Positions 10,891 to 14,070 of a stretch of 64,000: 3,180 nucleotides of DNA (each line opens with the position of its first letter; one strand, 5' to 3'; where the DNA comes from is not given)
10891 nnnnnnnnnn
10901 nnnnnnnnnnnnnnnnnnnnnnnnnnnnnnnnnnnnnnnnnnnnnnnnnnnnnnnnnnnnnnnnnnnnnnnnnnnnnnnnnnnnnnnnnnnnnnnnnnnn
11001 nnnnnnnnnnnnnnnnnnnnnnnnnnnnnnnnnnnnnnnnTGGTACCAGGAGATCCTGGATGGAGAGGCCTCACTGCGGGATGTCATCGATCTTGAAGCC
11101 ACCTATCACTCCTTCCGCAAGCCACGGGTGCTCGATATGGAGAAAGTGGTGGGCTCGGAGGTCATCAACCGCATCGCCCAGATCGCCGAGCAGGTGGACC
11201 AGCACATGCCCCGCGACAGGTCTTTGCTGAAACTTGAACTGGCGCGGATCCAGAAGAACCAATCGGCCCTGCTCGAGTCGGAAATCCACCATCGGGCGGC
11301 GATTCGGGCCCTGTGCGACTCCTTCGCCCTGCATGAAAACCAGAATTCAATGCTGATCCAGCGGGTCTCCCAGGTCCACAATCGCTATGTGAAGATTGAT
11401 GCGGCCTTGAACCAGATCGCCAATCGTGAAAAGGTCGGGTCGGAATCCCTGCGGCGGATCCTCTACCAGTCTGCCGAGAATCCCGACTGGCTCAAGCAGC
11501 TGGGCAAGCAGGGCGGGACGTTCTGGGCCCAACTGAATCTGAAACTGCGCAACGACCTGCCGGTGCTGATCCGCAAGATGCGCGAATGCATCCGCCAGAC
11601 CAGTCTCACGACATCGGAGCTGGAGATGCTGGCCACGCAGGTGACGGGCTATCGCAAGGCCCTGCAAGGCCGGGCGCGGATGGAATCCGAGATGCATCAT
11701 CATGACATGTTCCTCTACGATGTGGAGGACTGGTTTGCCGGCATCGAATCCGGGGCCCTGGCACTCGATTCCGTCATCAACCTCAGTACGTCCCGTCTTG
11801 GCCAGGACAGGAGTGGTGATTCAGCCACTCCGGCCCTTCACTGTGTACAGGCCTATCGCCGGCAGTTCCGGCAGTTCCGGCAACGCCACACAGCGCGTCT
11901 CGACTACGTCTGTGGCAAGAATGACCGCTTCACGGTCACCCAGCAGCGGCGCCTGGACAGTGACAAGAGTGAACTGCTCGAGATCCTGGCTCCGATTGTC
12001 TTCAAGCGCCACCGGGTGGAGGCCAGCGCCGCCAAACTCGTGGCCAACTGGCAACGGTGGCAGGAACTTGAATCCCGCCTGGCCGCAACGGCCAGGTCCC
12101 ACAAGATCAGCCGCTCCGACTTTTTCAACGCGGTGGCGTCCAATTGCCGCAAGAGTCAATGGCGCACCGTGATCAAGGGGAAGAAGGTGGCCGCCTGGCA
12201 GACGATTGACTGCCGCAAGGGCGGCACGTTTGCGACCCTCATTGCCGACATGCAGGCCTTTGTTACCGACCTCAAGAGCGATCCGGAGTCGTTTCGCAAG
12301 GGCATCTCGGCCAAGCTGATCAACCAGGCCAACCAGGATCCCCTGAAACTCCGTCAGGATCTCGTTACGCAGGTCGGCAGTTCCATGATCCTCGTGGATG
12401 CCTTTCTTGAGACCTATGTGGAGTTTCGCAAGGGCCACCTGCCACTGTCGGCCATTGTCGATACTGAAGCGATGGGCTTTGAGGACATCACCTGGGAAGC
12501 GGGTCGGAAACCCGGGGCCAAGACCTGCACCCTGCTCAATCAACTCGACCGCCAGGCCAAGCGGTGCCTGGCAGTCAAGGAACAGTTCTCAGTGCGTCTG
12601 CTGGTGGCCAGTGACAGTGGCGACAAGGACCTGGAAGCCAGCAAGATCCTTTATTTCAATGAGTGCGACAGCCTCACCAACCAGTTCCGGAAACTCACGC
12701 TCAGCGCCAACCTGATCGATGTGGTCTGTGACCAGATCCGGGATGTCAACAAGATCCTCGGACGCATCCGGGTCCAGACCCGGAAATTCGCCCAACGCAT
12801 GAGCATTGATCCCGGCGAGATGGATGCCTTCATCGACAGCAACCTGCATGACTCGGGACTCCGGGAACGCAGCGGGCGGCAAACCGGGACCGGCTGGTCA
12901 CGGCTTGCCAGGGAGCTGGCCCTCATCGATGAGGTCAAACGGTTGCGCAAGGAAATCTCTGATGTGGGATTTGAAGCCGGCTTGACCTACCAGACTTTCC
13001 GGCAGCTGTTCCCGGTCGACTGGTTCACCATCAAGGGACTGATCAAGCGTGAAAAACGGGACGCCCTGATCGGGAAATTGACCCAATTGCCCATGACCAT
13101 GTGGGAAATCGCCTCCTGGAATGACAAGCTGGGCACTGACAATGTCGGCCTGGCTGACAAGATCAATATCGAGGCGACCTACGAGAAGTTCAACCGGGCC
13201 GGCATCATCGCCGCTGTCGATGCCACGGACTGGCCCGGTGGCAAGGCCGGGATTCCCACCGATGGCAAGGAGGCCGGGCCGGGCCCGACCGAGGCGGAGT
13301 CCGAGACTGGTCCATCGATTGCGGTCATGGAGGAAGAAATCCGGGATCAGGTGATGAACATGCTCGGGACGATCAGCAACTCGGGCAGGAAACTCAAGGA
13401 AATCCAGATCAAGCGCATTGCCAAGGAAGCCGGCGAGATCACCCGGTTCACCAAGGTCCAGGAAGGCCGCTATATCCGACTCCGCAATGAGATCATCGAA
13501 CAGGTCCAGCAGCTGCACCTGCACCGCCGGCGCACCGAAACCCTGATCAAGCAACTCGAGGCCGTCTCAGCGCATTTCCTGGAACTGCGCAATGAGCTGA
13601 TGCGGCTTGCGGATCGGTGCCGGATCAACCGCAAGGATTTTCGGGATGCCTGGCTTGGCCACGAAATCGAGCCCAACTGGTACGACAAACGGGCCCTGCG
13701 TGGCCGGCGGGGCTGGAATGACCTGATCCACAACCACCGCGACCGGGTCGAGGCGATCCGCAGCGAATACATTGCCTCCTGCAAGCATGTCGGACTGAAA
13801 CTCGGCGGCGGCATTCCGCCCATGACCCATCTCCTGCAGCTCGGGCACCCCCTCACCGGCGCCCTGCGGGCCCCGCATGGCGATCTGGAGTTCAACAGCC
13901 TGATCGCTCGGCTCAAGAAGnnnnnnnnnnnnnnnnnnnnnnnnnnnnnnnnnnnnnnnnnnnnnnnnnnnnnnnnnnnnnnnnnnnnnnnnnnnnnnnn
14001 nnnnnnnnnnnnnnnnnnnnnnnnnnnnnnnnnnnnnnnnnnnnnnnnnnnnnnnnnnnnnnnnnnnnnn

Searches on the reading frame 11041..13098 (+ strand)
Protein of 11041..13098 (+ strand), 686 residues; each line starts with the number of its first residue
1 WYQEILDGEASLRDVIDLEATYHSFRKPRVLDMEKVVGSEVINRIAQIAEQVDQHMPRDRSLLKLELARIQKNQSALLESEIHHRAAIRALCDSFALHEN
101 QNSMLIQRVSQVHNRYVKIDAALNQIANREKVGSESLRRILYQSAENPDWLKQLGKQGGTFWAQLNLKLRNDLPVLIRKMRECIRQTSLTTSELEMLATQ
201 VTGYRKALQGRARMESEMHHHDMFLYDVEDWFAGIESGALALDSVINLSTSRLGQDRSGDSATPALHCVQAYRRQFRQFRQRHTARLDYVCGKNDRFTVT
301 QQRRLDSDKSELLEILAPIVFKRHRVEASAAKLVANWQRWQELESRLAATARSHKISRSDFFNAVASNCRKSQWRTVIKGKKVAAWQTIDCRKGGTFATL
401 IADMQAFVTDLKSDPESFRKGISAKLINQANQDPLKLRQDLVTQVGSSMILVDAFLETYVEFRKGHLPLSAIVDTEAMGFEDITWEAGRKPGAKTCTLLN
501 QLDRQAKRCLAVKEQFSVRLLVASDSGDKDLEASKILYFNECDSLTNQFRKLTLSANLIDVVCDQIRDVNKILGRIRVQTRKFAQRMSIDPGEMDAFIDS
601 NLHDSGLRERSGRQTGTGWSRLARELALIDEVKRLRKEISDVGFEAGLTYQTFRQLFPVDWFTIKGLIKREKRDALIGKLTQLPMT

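Call 14: find_related_loci(query=A2, collection=genome_contigs, flank=6000)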
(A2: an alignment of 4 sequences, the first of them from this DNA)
Query A2 (686 aa) in genome_contigs; peptide patterns used: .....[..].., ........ (x = any residue, [..] = any of these).
52 stretches matched a pattern; 1 encode a relative of the query (tblastn E <= 1e-3); 1 distinct loci.
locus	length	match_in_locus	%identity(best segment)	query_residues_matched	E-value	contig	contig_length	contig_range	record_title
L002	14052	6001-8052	74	1-686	0e+0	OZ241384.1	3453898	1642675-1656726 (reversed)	MAG: Paracoccaceae bacterium isolate bdf71066-f628-4a4a-8f3d-f8669aac2b40 genome assembly, chromosome: 1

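Call 23: search_protein_representatives(alignment_id=A2)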
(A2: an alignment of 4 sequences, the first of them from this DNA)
Query: 4 sequences, 686 profile positions. Proteins with E-value up to 0.001 (for the whole library): 39; up to 1e-10: 2; up to 1e-30: 2. The best 39 are listed.
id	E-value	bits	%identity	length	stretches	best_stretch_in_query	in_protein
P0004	0.0e+00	1357.8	-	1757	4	1-686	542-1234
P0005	8.3e-55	202.8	-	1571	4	1-191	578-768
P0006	5.9e-08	47.9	-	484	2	266-442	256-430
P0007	1.1e-07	47.0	-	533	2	528-657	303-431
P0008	5.0e-07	44.8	-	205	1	267-424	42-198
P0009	2.2e-06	42.7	-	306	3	274-364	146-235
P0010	2.5e-06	42.5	-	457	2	300-439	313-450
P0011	3.3e-06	42.1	-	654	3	263-363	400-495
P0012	3.3e-06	42.1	-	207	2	269-363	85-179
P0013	4.5e-06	41.7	-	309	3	526-657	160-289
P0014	4.6e-06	41.7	-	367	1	523-657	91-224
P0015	4.6e-06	41.6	-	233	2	266-374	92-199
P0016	9.4e-06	40.6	-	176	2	276-374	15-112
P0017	2.0e-05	39.6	-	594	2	293-422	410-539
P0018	2.2e-05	39.4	-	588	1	1-204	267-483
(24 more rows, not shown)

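Call 25: search_protein_families(library=pfam, proteins=[P0005, P0018, P0011, P0006, P0007], max_evalue=0.01)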
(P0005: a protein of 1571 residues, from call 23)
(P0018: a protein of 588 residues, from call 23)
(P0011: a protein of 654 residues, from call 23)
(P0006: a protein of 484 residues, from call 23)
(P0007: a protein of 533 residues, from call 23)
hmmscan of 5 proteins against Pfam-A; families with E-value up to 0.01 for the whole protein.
P0005 (1571 aa): 6 families
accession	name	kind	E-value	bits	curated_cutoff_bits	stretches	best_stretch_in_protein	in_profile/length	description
PF04546.19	Sigma70_ner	-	4.7e-37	128.4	29.7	3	1050-1279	2-209/210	Sigma-70, non-essential region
PF04539.22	Sigma70_r3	-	1.4e-27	96.1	25.3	1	1416-1491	1-76/78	Sigma-70 region 3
PF04542.20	Sigma70_r2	-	4.8e-22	78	24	1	1337-1406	1-70/71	Sigma-70 region 2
PF04545.22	Sigma70_r4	-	7e-18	64.3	24.1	1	1505-1558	1-50/50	Sigma-70, region 4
PF00140.25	Sigma70_r1_2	-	4.8e-12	46.1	22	1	527-560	1-34/34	Sigma-70 factor, region 1.2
PF03979.19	Sigma70_r1_1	-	0.0015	18.9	22.5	0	48-92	16-60/81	Sigma-70 factor, region 1.1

P0018 (588 aa): 4 families
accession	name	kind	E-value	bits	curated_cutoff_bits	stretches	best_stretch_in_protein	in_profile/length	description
PF04546.19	Sigma70_ner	-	3.1e-26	93.1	29.7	1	258-462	2-209/210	Sigma-70, non-essential region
PF04542.20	Sigma70_r2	-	5.7e-24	84.1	24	1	494-564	1-71/71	Sigma-70 region 2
PF00140.25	Sigma70_r1_2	-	1.7e-12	47.6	22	1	216-249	1-34/34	Sigma-70 factor, region 1.2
PF03979.19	Sigma70_r1_1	-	1.4e-09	38.2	22.5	1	131-201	5-77/81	Sigma-70 factor, region 1.1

P0011 (654 aa): 5 families
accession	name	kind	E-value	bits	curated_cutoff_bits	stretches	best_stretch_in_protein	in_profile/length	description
PF04546.19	Sigma70_ner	-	6.5e-39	134.5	29.7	1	308-520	2-191/210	Sigma-70, non-essential region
PF03979.19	Sigma70_r1_1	-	4.2e-21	75.1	22.5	1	181-251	5-75/81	Sigma-70 factor, region 1.1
PF04542.20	Sigma70_r2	-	6.9e-14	51.8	24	1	606-654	1-49/71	Sigma-70 region 2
PF00140.25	Sigma70_r1_2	-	1.1e-12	48.1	22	1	266-298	1-33/34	Sigma-70 factor, region 1.2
PF09177.16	STX6_10_61_N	-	0.0019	19.1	29.4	0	553-605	24-80/99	Syntaxin 6/10/61, N-terminal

P0006 (484 aa): 4 families
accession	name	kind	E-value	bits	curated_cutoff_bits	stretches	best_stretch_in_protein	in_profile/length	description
PF04546.19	Sigma70_ner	-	7.4e-38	131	29.7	1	160-397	2-209/210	Sigma-70, non-essential region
PF03979.19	Sigma70_r1_1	-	6.5e-23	80.9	22.5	1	23-89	3-68/81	Sigma-70 factor, region 1.1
PF04542.20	Sigma70_r2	-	8.5e-19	67.6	24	1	429-484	1-56/71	Sigma-70 region 2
PF00140.25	Sigma70_r1_2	-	1.8e-13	50.6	22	1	118-149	1-32/34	Sigma-70 factor, region 1.2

P0007 (533 aa): 4 families
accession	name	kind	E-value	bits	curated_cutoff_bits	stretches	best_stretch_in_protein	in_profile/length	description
PF04546.19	Sigma70_ner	-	1.5e-36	126.8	29.7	1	160-415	4-208/210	Sigma-70, non-essential region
PF04542.20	Sigma70_r2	-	5.6e-24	84.2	24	1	448-518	1-71/71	Sigma-70 region 2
PF03979.19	Sigma70_r1_1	-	8.3e-22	77.4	22.5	1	26-90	3-66/81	Sigma-70 factor, region 1.1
PF00140.25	Sigma70_r1_2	-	2.1e-13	50.4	22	1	116-148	1-33/34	Sigma-70 factor, region 1.2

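Call 27: find_encoding_contigs(protein=P0005, flank=8000, max_places=4)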
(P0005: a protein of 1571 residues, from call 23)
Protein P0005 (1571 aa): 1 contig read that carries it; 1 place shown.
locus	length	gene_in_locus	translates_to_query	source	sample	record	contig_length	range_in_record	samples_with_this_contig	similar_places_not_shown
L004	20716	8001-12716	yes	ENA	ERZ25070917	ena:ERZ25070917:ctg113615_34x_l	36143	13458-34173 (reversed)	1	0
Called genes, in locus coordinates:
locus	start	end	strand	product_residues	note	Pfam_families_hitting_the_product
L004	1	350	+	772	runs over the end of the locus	?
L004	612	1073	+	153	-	PF05014:Nuc_deoxyrib_tr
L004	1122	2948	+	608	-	PF08439:Peptidase_M3_N, PF01432:Peptidase_M3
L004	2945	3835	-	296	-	PF00140:Sigma70_r1_2, PF04542:Sigma70_r2, PF04545:Sigma70_r4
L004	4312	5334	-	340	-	PF00849:PseudoU_synth_2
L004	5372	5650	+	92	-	PF20082:DUF6476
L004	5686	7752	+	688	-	PF01807:Zn_ribbon_DnaG, PF08275:DNAG_N, PF01751:Toprim, PF13155:Toprim_2, PF13662:Toprim_4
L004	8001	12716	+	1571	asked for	PF04546:Sigma70_ner (weak), PF00140:Sigma70_r1_2, PF04546:Sigma70_ner, PF04542:Sigma70_r2, PF04539:Sigma70_r3, PF04545:Sigma70_r4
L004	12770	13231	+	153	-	PF22811:Zn_ribbon_NrdR, PF03477:ATP-cone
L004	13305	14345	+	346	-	PF00383:dCMP_cyt_deam_1, PF14437:MafB19-deam, PF01872:RibD_C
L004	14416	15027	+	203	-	PF00677:Lum_binding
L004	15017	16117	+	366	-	PF00926:DHBP_synthase, PF00925:GTP_cyclohydro2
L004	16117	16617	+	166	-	PF00885:DMRL_synthase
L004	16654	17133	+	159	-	PF01029:NusB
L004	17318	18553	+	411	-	PF00083:Sugar_tr (weak), PF07690:MFS_1, PF00083:Sugar_tr (weak), PF07690:MFS_1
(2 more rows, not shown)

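Call 65: find_related_loci(query=A2, collection=metagenome_contigs, flank=6000)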
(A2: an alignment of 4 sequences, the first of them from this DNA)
Query A2 (686 aa) in metagenome_contigs; peptide patterns used: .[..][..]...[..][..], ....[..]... (x = any residue, [..] = any of these).
600 stretches matched a pattern (row limit reached: there are more); 53 encode a relative of the query (tblastn E <= 1e-3); 53 distinct loci.
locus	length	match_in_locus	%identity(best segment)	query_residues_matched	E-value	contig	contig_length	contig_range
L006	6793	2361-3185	24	1-459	7e-8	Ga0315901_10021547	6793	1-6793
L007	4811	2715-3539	24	1-459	7e-8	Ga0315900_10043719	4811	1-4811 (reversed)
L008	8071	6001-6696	26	1-209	7e-8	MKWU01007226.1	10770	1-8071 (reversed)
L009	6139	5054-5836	23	1-214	9e-8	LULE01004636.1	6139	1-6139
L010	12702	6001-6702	24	1-214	9e-8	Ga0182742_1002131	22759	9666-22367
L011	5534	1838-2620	24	1-214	1e-7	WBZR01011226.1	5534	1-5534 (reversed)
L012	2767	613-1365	24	1-214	1e-7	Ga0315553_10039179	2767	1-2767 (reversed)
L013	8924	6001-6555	24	20-214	2e-7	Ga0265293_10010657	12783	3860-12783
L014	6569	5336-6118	23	1-214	2e-7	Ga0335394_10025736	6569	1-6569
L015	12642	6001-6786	23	1-214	3e-7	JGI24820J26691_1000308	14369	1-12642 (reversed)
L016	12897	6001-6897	21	1-474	4e-7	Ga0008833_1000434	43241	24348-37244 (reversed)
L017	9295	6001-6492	21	276-442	4e-7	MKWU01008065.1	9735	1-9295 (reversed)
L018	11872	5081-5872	22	1-214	6e-7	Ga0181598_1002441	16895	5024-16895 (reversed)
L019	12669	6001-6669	25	20-474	6e-7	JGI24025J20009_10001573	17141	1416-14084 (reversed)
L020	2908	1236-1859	24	1-162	7e-7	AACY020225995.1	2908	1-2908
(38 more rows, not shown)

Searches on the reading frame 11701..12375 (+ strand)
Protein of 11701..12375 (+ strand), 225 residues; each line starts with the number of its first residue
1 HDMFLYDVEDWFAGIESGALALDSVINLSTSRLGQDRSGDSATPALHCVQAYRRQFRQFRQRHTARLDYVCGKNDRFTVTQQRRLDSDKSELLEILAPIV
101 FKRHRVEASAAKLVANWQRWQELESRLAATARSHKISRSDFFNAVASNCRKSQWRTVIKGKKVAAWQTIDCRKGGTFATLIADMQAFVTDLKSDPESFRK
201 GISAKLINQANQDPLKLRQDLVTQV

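Call 8: search_protein_families(library=pfam, proteins=[window:11701-12375:+], max_evalue=1)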
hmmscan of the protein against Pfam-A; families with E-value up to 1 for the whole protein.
window:11701-12375:+ (225 aa): 0 families

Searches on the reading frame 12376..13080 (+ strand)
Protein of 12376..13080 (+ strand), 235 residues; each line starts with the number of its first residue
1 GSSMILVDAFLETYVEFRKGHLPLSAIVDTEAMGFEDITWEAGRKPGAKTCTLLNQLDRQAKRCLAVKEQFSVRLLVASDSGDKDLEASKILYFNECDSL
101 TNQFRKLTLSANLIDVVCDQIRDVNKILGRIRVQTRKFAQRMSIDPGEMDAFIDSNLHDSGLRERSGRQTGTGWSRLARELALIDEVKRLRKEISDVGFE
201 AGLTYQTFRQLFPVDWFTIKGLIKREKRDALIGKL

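Call 8: search_protein_families(library=pfam, proteins=[window:12376-13080:+], max_evalue=1)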
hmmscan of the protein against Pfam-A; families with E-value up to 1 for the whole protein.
window:12376-13080:+ (235 aa): 2 families
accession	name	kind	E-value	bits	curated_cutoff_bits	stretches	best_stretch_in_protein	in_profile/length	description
PF04546.19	Sigma70_ner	-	0.004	17.6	29.7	1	84-139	99-150/210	Sigma-70, non-essential region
PF01091.23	PTN_MK_C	-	0.12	13.2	25.3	1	96-126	13-44/65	PTN/MK heparin-binding protein family, C-terminal domain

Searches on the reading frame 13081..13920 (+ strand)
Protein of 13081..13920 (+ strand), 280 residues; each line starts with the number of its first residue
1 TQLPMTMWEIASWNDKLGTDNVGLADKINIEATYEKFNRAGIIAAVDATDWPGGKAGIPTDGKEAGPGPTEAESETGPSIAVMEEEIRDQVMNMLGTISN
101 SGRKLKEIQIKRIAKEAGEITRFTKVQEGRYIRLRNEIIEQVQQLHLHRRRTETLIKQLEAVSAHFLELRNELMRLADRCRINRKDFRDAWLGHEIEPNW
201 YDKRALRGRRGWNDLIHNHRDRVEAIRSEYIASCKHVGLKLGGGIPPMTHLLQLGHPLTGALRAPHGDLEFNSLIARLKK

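Call 8: search_protein_families(library=pfam, proteins=[window:13081-13920:+], max_evalue=1)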
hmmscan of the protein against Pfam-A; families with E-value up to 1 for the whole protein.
window:13081-13920:+ (280 aa): 3 families
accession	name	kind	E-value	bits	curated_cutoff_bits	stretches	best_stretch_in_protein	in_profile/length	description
PF04546.19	Sigma70_ner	-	5.3e-22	79.2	29.7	1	4-229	2-205/210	Sigma-70, non-essential region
PF15390.12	WDCP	-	0.058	12.1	25.3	1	114-185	541-609/694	WD repeat and coiled-coil-containing protein family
PF22231.2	Hera_RBD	-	0.13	12.8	27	1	97-141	11-57/74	DEAD box helicase Hera, RNA-binding domain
